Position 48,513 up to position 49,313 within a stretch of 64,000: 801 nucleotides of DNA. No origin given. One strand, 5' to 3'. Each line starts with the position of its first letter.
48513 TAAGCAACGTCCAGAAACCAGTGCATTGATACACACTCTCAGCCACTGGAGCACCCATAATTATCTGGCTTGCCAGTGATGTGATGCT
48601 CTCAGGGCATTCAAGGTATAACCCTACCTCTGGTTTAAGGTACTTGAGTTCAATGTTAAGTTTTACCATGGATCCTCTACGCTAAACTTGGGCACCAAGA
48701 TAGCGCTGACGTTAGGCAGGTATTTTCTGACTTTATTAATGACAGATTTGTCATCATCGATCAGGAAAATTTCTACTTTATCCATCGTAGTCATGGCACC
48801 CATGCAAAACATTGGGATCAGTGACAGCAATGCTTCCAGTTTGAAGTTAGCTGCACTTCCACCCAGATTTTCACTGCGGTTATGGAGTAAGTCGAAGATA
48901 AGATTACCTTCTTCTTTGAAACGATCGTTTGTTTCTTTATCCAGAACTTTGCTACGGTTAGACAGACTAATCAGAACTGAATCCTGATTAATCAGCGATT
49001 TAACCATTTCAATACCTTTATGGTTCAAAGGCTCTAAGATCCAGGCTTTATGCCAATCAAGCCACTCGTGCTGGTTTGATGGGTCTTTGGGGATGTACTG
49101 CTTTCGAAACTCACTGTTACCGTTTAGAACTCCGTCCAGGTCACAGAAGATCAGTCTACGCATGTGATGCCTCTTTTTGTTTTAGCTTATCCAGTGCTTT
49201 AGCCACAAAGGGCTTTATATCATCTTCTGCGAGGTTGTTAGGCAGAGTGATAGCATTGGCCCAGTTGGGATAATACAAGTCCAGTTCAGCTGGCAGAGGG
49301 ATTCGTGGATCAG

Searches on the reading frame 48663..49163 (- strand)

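Call 60: search_protein_families(library=phrogs, proteins=[window:48663-49163:-], max_evalue=0.0001)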
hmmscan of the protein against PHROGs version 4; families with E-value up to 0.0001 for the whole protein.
window:48663-49163:- (166 aa): 1 family
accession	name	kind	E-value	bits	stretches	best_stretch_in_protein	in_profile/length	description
phrog_415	-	other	2.1e-14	54.7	1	1-150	20-159/218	polynucleotide kinase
